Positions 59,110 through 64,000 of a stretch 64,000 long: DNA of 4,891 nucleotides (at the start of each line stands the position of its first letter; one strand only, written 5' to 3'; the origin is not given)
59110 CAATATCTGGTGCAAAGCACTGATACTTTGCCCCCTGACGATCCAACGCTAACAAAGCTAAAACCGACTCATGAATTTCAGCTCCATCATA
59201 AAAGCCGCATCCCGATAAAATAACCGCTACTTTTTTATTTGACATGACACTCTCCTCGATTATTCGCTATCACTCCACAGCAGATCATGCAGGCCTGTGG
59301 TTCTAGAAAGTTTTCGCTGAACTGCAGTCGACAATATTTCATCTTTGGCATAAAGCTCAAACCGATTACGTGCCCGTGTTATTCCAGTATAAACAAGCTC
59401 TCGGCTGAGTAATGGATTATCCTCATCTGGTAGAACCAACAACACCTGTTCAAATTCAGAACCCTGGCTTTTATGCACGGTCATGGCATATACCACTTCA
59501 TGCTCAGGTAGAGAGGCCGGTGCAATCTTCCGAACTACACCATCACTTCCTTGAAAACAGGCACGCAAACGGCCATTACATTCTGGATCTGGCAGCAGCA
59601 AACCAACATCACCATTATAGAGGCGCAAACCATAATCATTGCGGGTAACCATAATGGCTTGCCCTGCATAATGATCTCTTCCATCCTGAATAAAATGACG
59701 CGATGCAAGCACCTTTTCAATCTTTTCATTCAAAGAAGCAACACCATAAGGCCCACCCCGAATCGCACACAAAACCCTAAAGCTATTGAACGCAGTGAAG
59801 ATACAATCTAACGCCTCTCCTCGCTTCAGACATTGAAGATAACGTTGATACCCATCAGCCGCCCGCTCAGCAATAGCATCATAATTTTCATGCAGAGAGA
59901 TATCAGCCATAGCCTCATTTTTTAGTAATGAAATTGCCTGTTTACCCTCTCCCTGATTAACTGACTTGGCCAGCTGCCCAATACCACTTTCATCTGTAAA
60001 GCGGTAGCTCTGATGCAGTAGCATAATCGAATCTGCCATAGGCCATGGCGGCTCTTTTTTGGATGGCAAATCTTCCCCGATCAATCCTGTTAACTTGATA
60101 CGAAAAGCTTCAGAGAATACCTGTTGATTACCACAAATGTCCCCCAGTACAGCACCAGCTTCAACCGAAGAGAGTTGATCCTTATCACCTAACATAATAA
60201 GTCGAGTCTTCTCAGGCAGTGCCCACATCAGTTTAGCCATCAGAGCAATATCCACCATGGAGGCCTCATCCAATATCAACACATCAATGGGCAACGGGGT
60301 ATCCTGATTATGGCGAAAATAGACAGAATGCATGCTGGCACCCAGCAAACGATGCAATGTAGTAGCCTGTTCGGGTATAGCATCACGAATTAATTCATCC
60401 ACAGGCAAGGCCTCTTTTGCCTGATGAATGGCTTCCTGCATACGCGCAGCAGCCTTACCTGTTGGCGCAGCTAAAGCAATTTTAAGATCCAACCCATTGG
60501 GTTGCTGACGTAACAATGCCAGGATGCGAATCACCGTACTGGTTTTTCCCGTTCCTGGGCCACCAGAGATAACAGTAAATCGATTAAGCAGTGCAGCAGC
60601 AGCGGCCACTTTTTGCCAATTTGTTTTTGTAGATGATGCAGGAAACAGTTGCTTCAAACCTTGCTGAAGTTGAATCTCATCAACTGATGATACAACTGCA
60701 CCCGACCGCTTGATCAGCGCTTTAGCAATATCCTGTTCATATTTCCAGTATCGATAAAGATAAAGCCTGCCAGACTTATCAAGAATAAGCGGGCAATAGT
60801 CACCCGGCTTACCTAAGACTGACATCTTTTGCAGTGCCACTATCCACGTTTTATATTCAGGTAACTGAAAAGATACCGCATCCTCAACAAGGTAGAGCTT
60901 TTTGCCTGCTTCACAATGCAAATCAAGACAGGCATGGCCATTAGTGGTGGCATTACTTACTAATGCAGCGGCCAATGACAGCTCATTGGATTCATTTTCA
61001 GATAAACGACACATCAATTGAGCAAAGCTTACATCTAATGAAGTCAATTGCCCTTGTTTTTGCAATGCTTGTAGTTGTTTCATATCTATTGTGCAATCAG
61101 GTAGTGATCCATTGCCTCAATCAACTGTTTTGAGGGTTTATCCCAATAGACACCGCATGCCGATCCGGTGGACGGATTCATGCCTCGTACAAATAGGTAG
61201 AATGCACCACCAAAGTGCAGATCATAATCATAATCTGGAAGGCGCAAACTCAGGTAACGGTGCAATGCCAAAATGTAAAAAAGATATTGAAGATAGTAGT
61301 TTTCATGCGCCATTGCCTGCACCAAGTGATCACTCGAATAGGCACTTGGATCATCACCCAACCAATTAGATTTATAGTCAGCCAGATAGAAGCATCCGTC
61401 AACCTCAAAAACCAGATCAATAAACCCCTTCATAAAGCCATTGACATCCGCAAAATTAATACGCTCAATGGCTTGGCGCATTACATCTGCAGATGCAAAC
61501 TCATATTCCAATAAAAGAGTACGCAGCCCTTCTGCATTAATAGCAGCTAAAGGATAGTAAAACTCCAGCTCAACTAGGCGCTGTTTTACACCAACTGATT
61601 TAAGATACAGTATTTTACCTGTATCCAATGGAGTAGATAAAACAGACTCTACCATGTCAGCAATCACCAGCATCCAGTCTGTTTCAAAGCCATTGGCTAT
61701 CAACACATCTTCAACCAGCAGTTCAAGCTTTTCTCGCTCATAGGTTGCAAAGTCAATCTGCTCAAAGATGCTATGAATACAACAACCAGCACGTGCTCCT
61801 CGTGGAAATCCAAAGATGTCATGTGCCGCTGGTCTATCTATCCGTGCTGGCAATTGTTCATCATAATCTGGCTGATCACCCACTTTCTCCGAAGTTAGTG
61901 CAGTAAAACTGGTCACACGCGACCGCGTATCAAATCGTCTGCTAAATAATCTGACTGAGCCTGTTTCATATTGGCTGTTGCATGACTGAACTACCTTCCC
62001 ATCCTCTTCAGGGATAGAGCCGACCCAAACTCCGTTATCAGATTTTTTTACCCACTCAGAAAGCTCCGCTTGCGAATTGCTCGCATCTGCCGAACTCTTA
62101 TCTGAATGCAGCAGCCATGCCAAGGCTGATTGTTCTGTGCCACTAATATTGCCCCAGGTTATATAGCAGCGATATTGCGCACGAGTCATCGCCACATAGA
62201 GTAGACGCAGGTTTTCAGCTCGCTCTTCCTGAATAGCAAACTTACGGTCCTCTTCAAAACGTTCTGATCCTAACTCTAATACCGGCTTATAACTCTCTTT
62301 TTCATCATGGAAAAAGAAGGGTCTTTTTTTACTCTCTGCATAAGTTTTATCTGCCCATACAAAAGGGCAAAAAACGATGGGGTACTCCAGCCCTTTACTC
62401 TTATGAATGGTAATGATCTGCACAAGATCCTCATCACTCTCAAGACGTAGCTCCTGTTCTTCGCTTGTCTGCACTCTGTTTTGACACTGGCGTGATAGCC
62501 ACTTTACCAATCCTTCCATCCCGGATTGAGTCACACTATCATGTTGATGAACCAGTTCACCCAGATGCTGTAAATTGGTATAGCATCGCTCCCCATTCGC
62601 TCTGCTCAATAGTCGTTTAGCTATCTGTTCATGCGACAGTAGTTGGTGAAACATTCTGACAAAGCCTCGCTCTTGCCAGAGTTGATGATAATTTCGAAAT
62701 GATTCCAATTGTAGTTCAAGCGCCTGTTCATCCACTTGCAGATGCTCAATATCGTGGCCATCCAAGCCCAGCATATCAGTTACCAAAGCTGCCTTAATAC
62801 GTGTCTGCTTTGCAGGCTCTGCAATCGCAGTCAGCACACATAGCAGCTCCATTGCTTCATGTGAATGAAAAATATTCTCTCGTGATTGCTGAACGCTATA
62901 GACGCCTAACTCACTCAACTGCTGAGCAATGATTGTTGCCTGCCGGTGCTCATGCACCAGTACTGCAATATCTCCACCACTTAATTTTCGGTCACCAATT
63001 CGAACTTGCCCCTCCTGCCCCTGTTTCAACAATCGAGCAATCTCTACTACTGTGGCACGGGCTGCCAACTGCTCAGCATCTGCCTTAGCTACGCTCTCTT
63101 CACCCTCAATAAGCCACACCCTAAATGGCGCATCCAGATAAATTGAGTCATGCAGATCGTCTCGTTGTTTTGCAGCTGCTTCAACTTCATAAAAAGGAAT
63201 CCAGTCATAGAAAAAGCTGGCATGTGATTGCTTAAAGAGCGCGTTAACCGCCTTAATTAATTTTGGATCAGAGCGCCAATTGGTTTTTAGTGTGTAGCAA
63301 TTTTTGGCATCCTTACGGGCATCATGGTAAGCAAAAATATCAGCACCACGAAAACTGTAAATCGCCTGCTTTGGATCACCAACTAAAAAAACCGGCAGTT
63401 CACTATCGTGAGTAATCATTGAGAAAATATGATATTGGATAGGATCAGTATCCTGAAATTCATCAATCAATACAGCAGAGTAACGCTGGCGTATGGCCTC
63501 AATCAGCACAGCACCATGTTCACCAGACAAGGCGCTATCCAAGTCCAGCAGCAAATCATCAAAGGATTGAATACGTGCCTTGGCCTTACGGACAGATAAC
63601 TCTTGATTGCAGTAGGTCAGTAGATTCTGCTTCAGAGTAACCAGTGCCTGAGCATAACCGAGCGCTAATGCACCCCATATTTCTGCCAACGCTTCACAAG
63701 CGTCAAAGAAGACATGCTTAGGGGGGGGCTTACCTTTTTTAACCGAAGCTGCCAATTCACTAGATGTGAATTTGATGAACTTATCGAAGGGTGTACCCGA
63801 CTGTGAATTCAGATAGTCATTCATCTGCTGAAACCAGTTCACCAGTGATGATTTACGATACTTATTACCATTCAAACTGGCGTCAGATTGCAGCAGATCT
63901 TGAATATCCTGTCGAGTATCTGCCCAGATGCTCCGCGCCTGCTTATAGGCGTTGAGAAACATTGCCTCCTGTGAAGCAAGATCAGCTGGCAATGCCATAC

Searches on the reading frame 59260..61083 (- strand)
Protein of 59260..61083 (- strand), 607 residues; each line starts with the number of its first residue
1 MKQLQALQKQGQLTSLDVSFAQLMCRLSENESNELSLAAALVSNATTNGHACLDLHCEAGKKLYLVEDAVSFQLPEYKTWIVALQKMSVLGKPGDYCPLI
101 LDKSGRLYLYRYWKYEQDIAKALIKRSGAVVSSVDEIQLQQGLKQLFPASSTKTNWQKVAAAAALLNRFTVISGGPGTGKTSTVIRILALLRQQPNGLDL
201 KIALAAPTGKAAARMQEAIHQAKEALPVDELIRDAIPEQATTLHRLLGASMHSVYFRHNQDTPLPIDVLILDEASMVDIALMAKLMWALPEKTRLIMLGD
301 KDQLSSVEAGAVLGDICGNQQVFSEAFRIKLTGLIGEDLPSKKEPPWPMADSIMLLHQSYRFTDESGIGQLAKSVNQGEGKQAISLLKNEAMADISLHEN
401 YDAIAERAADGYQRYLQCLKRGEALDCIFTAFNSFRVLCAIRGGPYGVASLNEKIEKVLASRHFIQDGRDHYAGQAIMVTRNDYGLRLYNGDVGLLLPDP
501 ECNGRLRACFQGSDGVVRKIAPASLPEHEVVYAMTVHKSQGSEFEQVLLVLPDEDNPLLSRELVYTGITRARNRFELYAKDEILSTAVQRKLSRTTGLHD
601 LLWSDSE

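Call 56: search_protein_families(library=pfam, proteins=[window:59260-61083:-], max_evalue=0.00001)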
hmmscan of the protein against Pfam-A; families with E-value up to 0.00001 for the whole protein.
window:59260-61083:- (607 aa): 9 families
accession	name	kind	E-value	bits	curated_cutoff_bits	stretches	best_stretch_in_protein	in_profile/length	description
PF13245.12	AAA_19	-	6.2e-34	117.5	25.1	1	157-307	1-132/134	AAA domain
PF13604.12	AAA_30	-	2e-26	93.4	27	1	157-319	6-142/191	AAA domain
PF21185.3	RecD_N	-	3.4e-17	63.1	22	1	9-108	1-103/103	RecBCD enzyme subunit RecD, N-terminal domain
PF13538.12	UvrD_C_2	-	2.3e-13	50.2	27.4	1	531-573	2-47/52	UvrD-like helicase C-terminal domain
PF01443.25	Viral_helicase1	-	2.1e-12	47.8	21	1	524-578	171-227/228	Viral superfamily 1 RNA helicase core domain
PF13086.12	AAA_11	-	1.1e-09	38.9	27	0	158-221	7-74/257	AAA domain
PF00580.27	UvrD-helicase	-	5.3e-09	36.6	23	1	161-435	7-196/271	UvrD/REP helicase N-terminal domain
PF05127.21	NAT10_TcmA_helicase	-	1.9e-08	34.8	22.7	1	171-288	1-112/176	RNA cytidine acetyltransferase NAT10/TcmA, helicase domain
PF18335.7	SH3_13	-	6.4e-06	26.3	41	0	451-498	1-53/65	ATP-dependent RecD-like DNA helicase SH3 domain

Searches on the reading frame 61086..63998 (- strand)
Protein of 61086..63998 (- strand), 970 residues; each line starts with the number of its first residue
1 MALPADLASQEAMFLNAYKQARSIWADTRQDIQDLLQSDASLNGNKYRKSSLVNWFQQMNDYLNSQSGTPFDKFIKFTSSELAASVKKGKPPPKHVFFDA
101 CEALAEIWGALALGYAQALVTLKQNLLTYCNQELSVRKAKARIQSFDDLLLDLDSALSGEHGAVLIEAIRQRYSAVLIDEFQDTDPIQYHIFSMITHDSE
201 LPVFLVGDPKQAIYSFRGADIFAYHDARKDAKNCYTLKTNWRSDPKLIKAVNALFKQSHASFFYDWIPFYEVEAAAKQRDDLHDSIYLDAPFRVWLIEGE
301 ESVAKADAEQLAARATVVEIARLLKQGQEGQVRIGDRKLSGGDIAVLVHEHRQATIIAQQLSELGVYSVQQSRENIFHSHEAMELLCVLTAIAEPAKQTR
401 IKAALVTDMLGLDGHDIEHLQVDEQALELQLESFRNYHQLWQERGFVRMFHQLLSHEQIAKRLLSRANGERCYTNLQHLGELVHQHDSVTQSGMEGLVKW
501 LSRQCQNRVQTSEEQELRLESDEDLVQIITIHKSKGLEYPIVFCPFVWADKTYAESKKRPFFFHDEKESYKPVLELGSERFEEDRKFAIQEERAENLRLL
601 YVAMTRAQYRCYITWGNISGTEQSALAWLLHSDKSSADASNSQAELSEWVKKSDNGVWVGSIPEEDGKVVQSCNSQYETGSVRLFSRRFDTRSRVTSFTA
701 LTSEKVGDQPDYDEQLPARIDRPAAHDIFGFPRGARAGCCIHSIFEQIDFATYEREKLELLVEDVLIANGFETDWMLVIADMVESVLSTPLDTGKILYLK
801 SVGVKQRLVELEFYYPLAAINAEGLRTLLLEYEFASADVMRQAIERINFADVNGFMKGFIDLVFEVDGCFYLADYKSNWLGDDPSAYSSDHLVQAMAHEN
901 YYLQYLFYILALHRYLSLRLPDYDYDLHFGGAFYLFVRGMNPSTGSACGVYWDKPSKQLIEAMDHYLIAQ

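Call 56: search_protein_families(library=pfam, proteins=[window:61086-63998:-], max_evalue=0.00001)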
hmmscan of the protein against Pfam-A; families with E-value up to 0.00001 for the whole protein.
window:61086-63998:- (970 aa): 4 families
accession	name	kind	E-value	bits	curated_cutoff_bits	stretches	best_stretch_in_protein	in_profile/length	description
PF00580.27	UvrD-helicase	-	3.4e-27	96.2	23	1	122-231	164-270/271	UvrD/REP helicase N-terminal domain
PF13361.12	UvrD_C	-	1.3e-26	94.3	25.6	1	235-615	1-347/350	UvrD-like helicase C-terminal domain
PF13538.12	UvrD_C_2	-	1.2e-11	44.7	27.4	0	527-553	3-31/52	UvrD-like helicase C-terminal domain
PF13245.12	AAA_19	-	6.6e-07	30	25.1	1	172-217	90-134/134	AAA domain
